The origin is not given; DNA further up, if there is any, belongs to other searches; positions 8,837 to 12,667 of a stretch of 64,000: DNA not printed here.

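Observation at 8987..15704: Two convergent giant secreted proteins of unknown function lie between the two LytTR systems and next to the T2SS operon: candidate T2SS cargo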

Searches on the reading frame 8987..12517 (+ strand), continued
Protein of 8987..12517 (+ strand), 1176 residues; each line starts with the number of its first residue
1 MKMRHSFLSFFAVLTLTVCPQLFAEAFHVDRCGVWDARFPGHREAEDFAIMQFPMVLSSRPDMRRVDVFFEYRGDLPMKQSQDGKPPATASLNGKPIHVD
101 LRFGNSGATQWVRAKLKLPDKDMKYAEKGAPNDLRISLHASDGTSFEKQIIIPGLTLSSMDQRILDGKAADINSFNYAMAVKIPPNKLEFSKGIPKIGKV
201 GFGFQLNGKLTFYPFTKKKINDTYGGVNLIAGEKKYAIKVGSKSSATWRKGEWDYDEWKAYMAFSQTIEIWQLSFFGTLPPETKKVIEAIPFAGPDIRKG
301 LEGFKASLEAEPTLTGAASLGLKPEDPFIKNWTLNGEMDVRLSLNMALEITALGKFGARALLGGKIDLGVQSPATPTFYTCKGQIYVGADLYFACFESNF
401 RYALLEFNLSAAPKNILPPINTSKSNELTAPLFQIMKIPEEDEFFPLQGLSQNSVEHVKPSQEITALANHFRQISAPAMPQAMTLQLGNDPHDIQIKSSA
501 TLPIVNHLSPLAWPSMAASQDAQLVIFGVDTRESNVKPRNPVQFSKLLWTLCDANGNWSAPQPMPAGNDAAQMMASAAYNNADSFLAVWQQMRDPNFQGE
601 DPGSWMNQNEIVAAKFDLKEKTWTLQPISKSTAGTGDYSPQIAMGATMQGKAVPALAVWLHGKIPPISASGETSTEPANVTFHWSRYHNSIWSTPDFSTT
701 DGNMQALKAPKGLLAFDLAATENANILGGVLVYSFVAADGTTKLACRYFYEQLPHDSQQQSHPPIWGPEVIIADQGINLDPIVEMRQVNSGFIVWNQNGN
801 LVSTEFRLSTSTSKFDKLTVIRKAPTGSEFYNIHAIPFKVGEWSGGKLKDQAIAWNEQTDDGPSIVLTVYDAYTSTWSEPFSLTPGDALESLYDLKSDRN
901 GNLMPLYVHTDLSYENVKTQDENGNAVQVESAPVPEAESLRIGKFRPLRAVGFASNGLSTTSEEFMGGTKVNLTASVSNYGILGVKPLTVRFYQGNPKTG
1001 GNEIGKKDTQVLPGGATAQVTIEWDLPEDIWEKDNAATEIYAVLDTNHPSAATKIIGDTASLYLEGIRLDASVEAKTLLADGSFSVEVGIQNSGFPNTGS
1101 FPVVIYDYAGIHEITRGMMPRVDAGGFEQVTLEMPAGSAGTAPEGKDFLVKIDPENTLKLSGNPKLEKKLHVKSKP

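Call 94: fold_search(model_id=the predicted structure, library=viral)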
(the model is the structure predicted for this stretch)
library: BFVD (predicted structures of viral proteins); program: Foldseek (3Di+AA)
matches with E <= 10: 617; with E <= 0.001: 41
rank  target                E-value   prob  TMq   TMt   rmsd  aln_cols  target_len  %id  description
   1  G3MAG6                1.1e-11  1.00  0.10  0.10  55.4      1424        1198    8  Gp425 [Bacillus phage G]
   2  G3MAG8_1              1.3e-07  1.00  0.15  0.20  46.5      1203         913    9  Gp427 [Bacillus phage G]
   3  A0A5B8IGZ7            3.5e-07  1.00  0.21  0.18  27.5       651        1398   10  YHYH domain-containing protein [Mimiviridae sp. ChoanoV1]
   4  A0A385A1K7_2          5.4e-07  1.00  0.15  0.17  32.3      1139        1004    8  (no name in the UniProt tables at hand)
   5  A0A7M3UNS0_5          7.5e-07  0.66  0.08  0.07  44.6      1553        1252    8  LamG-like jellyroll fold domain-containing protein [Pyramimonas orientalis virus]
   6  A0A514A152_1          3.2e-06  0.47  0.07  0.06  42.2      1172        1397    9  Uncharacterized protein [Aeromonas phage LAh10]
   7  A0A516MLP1            4.9e-06  1.00  0.15  0.24  37.1       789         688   10  (no name in the UniProt tables at hand)
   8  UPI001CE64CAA         5.7e-06  0.69  0.06  0.08  56.5      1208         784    7  (no name look-up for this kind of identifier)
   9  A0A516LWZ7            2.5e-05  0.93  0.13  0.12  28.5      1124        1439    7  (no name in the UniProt tables at hand)
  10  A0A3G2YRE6            4.3e-05  1.00  0.22  0.46  11.5       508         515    9  Uncharacterized protein [Lentibacter phage vB_LenP_ICBM2]
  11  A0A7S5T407            4.5e-05  0.99  0.18  0.15  20.7       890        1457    8  (no name in the UniProt tables at hand)
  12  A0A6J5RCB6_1          4.9e-05  0.51  0.07  0.08  36.5       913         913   11  Fibronectin type III [uncultured Caudovirales phage]
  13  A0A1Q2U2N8            4.9e-05  0.33  0.07  0.06  45.6      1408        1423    8  Putative hemagglutinin/hemolysin-related protein [Vibrio phage pTD1]
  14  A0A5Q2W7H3            4.9e-05  0.14  0.05  0.05  52.1      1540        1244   10  (no name in the UniProt tables at hand)
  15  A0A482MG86            5.2e-05  1.00  0.18  0.25  23.3       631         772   12  Sialidase domain-containing/CalX-like domain superfamily protein [Serratia phage Parlo]
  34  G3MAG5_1              4.5e-04  0.99  0.17  0.24  32.4      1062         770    9  Gp424 [Bacillus phage G]
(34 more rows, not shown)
